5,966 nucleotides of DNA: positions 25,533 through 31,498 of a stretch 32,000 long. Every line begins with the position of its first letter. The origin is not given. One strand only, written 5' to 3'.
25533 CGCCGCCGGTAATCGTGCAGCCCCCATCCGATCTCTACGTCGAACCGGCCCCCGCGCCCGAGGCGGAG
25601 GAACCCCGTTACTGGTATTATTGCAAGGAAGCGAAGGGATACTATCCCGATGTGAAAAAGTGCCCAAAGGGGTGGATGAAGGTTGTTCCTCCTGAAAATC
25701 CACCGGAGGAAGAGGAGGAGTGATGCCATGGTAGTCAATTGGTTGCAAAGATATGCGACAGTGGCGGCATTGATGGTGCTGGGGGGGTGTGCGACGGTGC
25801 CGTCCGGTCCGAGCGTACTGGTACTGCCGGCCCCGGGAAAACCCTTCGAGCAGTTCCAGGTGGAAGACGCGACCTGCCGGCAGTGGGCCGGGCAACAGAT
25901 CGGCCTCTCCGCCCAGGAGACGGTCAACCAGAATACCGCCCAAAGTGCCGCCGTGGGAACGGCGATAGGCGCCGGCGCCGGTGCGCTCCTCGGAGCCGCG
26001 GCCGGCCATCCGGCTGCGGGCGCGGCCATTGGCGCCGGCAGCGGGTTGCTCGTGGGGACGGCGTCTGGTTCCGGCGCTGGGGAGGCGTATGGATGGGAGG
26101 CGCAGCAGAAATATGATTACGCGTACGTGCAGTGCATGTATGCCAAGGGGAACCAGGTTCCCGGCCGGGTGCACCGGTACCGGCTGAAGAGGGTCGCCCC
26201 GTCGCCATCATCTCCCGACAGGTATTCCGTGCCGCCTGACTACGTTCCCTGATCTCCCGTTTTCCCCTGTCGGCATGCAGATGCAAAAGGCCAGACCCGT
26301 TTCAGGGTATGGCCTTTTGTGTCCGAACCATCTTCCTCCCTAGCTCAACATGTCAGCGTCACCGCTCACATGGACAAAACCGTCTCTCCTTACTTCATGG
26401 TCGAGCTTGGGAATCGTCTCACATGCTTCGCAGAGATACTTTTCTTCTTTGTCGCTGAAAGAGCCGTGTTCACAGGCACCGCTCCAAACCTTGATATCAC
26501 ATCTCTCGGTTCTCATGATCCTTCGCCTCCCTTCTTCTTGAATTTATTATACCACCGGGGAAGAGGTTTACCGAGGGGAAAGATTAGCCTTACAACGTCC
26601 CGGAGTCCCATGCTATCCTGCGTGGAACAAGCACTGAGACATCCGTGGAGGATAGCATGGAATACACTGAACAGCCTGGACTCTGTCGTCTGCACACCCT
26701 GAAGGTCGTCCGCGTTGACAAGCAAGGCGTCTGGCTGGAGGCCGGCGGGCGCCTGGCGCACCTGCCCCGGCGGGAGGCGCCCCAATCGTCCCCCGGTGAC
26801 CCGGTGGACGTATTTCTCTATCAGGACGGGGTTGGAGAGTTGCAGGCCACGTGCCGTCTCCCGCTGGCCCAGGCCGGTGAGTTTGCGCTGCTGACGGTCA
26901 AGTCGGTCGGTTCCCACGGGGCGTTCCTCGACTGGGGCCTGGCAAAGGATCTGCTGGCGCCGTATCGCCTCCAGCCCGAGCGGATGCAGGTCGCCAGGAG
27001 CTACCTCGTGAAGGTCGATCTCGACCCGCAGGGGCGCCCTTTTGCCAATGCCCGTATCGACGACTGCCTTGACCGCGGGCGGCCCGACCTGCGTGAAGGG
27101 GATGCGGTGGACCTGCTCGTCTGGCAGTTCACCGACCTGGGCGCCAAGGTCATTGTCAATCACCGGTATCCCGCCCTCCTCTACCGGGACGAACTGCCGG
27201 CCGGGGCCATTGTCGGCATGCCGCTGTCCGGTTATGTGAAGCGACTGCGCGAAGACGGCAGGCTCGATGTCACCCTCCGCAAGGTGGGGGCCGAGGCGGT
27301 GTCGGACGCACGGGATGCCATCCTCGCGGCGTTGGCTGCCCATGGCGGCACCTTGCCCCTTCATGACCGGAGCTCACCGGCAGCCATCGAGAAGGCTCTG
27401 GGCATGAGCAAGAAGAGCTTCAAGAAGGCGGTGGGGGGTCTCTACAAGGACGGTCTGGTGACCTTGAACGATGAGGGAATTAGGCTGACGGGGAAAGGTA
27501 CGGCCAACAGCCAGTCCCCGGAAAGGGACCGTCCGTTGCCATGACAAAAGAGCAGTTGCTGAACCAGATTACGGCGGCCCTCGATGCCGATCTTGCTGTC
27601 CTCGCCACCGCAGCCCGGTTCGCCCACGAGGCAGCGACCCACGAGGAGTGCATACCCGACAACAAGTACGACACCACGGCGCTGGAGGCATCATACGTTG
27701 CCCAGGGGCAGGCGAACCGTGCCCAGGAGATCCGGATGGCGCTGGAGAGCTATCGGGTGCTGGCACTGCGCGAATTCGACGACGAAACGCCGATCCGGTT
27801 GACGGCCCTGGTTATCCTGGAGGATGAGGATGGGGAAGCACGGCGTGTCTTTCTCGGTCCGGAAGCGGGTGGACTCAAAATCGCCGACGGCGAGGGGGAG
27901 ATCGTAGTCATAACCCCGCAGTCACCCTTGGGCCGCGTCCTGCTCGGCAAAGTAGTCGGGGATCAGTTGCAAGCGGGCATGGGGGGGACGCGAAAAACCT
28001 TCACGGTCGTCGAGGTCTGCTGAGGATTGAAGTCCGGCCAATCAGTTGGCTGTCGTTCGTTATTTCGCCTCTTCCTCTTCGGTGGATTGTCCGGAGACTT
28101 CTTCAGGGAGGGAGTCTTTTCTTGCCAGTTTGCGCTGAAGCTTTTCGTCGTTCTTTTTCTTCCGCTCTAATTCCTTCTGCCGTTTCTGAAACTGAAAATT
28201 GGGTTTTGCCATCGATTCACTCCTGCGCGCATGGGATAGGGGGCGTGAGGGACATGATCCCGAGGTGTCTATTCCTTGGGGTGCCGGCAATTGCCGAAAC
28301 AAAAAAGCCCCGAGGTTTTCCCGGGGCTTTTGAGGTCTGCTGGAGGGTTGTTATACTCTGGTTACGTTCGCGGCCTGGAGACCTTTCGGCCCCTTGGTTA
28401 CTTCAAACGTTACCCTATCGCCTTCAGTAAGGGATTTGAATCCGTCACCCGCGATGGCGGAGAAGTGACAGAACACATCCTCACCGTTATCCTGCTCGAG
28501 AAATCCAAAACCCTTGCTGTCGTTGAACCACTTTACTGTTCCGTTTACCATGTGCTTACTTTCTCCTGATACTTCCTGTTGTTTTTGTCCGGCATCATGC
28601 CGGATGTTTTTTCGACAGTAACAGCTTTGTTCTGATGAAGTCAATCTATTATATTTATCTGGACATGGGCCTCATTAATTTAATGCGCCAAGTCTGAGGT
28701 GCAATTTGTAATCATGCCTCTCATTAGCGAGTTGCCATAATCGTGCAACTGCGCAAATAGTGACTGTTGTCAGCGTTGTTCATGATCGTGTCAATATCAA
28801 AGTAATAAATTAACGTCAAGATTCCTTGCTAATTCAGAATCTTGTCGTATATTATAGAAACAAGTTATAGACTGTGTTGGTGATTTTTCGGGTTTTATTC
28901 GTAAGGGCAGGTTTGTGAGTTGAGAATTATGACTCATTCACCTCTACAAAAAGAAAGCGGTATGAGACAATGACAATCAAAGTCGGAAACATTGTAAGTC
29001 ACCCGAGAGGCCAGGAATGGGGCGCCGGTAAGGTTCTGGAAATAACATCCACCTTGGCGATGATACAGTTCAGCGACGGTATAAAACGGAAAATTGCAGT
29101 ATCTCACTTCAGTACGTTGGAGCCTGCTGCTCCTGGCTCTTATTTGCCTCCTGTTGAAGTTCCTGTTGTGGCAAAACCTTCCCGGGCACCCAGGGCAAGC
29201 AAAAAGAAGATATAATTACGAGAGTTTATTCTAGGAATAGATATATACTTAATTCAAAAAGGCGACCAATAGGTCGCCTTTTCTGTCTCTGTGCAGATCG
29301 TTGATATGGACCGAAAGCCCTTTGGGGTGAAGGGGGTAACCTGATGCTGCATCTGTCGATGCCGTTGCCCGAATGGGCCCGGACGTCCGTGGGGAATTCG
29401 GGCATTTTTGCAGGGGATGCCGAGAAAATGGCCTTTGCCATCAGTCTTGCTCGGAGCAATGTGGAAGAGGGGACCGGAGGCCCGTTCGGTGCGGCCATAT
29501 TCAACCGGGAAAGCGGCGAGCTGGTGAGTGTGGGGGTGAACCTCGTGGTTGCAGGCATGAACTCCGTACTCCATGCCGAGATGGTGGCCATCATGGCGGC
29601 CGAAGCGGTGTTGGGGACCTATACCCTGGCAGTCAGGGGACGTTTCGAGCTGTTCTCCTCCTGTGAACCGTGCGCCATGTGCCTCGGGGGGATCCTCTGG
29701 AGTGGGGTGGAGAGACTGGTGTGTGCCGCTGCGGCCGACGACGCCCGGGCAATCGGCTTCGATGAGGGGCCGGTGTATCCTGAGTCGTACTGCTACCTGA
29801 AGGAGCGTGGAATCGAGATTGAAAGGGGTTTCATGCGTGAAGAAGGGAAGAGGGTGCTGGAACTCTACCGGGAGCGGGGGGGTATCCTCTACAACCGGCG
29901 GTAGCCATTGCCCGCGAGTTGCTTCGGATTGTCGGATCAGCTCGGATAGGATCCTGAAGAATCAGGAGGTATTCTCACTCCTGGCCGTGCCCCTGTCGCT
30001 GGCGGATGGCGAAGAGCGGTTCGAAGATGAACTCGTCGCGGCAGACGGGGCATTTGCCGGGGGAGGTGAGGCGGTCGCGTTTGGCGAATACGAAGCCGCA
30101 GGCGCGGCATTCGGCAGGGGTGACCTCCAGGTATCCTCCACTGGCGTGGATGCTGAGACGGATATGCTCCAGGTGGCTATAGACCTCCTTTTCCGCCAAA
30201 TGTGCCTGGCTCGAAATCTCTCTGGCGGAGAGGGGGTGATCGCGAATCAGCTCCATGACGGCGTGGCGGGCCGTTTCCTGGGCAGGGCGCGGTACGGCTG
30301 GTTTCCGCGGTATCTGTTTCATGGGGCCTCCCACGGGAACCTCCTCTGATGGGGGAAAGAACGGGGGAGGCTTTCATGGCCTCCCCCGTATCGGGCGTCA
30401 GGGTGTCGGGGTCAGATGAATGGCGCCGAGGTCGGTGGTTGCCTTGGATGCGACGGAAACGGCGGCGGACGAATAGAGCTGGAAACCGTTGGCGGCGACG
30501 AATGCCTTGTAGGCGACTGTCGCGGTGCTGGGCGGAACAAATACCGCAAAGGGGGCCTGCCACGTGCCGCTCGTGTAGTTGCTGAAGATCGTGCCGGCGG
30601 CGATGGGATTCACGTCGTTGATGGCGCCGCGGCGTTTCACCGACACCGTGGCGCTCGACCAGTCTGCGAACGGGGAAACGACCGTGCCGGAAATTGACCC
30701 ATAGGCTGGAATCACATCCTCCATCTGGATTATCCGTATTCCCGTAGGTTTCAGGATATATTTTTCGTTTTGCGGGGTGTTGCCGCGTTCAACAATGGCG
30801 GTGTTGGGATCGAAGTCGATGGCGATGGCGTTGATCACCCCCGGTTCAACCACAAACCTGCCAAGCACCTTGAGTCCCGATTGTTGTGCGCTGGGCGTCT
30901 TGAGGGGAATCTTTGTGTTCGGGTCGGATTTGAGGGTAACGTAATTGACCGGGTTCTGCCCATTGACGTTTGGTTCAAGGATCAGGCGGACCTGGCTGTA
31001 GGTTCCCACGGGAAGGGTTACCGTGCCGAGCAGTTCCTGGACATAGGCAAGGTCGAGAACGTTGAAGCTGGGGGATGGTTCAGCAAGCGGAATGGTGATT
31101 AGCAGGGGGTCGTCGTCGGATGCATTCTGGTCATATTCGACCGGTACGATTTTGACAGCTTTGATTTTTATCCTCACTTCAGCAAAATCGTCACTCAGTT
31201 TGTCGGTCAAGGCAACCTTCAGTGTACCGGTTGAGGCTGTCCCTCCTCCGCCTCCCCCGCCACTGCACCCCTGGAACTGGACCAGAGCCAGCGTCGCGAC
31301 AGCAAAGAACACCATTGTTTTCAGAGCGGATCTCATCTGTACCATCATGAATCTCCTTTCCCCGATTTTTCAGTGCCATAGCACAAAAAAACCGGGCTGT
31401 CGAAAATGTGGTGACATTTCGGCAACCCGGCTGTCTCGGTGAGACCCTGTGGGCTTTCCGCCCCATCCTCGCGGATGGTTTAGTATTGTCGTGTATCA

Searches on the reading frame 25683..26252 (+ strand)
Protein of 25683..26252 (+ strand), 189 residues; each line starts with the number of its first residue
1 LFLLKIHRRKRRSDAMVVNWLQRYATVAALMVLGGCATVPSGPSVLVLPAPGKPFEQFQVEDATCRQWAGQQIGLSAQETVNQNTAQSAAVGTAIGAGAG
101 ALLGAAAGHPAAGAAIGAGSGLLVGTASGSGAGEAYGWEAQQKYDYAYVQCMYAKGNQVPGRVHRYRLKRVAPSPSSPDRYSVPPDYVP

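Call 8: search_protein_families(library=pfam, proteins=[window:25683-26252:+], max_evalue=0.01)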
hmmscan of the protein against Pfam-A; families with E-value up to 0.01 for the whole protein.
window:25683-26252:+ (189 aa): 3 families
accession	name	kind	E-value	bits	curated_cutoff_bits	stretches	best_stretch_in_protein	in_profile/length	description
PF13436.11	Gly-zipper_OmpA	-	9.7e-09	35.3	27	1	86-128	1-43/44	Glycine-zipper domain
PF13441.11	Gly-zipper_YMGG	-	1.8e-07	31.2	28.9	1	87-130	1-44/45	YMGG-like Gly-zipper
PF25688.1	P22_gp7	-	0.0083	16.4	28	0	67-123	169-226/230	Bacteriophage P22 DNA ejection protein gp7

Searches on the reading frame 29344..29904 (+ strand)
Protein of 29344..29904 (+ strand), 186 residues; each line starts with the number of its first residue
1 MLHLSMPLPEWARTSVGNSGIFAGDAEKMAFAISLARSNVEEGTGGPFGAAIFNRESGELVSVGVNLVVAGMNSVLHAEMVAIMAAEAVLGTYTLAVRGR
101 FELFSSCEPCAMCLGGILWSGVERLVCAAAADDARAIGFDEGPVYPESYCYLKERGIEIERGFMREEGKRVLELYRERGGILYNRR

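Call 8: search_protein_families(library=pfam, proteins=[window:29344-29904:+], max_evalue=0.01)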
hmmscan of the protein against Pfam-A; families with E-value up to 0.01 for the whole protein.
window:29344-29904:+ (186 aa): 3 families
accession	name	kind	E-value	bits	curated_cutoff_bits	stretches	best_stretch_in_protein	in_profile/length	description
PF00383.29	dCMP_cyt_deam_1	-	1.8e-15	57.1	25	1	27-128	6-101/102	Cytidine and deoxycytidylate deaminase zinc-binding region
PF14439.12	Bd3614-deam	-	8.4e-07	29.4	38.5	1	50-122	12-79/113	Bd3614-like deaminase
PF14437.12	MafB19-deam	-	9.6e-06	26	27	1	58-137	33-109/142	MafB19-like deaminase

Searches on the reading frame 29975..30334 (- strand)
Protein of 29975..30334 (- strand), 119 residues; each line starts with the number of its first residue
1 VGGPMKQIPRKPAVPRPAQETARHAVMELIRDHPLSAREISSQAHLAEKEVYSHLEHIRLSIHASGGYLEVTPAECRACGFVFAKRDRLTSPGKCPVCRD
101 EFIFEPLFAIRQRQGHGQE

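Call 8: search_protein_families(library=pfam, proteins=[window:29975-30334:-], max_evalue=0.01)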
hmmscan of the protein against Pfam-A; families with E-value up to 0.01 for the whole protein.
window:29975-30334:- (119 aa): 3 families
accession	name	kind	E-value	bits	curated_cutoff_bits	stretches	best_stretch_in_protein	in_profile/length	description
PF21476.4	PF0610-like_N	-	2.1e-13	50.7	33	1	21-66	1-46/50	PF0610-like, N-terminal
PF23470.1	Zn_ribbon_PF0610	-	2.1e-09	37.4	26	1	73-111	1-37/39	PF0610 rubredoxin-like zinc beta-ribbon domain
PF21349.2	RUBY_RBDX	-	0.0028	17.5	26.5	1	76-99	3-23/30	Rubrerythrin, rubredoxin-like domain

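Call 69: search_protein_families(library=ncbifam, proteins=[window:29975-30334:-], max_evalue=0.1)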
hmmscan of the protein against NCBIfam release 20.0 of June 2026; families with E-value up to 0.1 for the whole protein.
window:29975-30334:- (119 aa): 3 families
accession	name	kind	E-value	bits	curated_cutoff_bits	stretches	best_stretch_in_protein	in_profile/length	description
NF033789.1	repress_SdpR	subfamily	0.013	15.4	100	1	20-59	7-46/79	autorepressor SdpR family transcription factor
TIGR02605.1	CxxC_CxxC_SSSS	subfamily_domain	0.021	14.9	31.3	1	75-100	7-34/52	FmdB family zinc ribbon protein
NF045767.1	RuberyRbr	equivalog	0.057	13.4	200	0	75-101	160-183/194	rubrerythrin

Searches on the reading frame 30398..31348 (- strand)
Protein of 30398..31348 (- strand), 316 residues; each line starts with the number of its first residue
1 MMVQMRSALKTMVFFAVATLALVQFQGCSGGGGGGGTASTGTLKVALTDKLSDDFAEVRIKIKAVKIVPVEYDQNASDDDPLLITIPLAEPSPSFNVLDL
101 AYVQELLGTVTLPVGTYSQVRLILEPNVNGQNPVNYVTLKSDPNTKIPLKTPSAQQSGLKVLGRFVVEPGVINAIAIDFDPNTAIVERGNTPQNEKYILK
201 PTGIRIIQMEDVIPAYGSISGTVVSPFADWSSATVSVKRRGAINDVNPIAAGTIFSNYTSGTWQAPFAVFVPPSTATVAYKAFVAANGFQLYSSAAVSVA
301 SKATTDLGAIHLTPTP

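Call 8: search_protein_families(library=pfam, proteins=[window:30398-31348:-], max_evalue=0.01)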
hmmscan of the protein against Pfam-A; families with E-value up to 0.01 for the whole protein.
window:30398-31348:- (316 aa): 1 family
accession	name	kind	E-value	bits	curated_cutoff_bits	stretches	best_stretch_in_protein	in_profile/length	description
PF14321.11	DUF4382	-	2e-30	106.2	25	1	40-201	1-136/136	Domain of unknown function (DUF4382)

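Call 16: find_encoding_contigs(protein=window:30398-31348:-, flank=3000, max_places=6)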
Protein window:30398-31348:- (316 aa): 1 contig read that carries it; 1 place shown.
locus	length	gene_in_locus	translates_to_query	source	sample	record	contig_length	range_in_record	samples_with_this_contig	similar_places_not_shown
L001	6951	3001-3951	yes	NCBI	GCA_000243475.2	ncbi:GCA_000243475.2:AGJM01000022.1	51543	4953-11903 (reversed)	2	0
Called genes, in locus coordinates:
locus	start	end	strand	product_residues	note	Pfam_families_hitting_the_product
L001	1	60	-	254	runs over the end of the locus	PF23355:IFT52_GIFT (weak), PF14258:DUF4350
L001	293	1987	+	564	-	PF13231:PMT_2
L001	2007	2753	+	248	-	PF00535:Glycos_transf_2, PF10111:Glyco_tranf_2_2 (weak), PF13641:Glyco_tranf_2_3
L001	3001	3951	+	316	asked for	PF14321:DUF4382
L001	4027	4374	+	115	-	PF21476:PF0610-like_N, PF23470:Zn_ribbon_PF0610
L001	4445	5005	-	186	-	PF00383:dCMP_cyt_deam_1, PF14439:Bd3614-deam (weak)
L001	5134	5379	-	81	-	-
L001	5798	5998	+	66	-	PF00313:CSD, PF08206:OB_RNB (weak)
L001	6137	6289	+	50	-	-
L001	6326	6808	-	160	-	PF01272:GreA_GreB (weak)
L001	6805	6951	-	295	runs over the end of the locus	PF13509:S1_2, PF17783:WHD_CvfB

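Call 69: search_protein_families(library=ncbifam, proteins=[window:30398-31348:-], max_evalue=0.1)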
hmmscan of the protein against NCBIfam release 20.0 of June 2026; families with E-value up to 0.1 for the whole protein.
window:30398-31348:- (316 aa): 2 families
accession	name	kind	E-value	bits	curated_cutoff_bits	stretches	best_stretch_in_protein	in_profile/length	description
NF058595.1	invert_tail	domain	0.058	13.7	37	0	6-42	50-86/113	lipo-invert putative C-terminal anchoring domain-containing protein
NF033865.1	fusolisin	equivalog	0.099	10.7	999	0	17-45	12-40/1006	fusolisin family autotransporter serine protease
